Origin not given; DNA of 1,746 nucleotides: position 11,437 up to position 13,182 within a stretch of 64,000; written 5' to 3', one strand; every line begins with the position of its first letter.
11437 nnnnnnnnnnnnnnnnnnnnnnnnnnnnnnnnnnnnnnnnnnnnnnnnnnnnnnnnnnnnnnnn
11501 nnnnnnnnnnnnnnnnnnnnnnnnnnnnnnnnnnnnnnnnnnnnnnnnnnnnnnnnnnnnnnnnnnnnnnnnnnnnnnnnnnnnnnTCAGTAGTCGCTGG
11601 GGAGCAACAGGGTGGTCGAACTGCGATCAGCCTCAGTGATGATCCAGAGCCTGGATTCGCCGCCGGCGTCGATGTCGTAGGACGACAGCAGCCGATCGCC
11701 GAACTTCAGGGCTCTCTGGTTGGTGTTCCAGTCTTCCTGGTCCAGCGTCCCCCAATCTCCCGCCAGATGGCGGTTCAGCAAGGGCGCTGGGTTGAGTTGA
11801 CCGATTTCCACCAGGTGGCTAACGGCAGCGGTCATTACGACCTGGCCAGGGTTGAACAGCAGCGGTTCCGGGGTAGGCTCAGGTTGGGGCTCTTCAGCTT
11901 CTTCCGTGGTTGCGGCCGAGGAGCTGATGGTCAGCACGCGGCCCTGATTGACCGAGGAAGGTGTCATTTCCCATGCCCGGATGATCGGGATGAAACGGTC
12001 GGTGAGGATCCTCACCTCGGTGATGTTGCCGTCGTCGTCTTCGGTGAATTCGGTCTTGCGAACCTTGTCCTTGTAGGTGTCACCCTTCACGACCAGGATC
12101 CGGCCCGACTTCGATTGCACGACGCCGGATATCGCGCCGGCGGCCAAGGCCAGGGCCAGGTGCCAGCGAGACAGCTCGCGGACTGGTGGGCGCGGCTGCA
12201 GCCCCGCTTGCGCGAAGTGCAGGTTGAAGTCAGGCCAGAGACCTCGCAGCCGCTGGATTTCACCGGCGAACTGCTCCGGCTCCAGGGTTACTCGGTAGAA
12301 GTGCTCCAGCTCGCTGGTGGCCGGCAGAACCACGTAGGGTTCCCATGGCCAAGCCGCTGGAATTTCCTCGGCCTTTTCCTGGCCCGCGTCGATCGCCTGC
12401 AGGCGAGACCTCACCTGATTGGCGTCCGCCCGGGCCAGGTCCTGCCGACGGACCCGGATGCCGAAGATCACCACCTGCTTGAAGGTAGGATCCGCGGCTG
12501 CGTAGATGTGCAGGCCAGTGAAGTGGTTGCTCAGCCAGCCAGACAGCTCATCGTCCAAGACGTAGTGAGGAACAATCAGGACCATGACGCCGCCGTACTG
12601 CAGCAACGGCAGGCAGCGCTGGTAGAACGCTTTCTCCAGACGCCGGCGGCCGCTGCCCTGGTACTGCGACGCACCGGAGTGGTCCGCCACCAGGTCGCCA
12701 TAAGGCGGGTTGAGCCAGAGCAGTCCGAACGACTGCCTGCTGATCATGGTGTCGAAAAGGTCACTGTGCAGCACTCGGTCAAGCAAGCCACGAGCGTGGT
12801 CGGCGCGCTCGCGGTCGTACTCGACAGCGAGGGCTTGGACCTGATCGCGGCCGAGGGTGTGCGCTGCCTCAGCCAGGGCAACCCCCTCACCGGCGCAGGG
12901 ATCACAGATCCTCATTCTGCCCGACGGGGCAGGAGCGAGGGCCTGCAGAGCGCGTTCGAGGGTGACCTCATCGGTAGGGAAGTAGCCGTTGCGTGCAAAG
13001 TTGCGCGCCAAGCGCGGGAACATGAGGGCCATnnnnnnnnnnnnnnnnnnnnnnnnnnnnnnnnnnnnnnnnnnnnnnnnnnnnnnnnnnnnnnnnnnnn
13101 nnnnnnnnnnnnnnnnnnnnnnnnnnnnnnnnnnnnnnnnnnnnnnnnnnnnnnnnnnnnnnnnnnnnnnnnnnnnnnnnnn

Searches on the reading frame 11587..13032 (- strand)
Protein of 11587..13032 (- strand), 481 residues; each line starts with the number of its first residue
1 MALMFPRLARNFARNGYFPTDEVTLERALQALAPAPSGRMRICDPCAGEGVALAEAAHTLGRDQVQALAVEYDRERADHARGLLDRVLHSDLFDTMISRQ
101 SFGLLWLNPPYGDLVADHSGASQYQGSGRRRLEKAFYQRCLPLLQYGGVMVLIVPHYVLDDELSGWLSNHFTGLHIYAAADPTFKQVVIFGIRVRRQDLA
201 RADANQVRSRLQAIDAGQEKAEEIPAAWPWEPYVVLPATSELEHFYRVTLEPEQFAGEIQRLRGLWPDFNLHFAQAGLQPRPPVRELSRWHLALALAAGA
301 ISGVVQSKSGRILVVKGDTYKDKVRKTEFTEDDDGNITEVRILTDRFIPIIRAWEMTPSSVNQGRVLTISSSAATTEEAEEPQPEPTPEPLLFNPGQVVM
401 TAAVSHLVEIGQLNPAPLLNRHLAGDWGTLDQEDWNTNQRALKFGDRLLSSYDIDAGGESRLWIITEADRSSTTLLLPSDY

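Call 11: search_protein_families(library=pfam, max_evalue=0.01, proteins=[window:11587-13032:-])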
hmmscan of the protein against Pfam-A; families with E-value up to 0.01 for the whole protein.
window:11587-13032:- (481 aa): 2 families
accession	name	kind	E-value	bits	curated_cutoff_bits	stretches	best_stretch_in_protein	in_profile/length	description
PF19587.5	DUF6094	-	1.4e-26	93.5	22.8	1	11-201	131-313/344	Uncharacterised methyltransferase family (DUF6094)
PF07669.17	Eco57I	-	0.008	16.7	25.3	0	108-166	81-149/171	Eco57I restriction-modification methylase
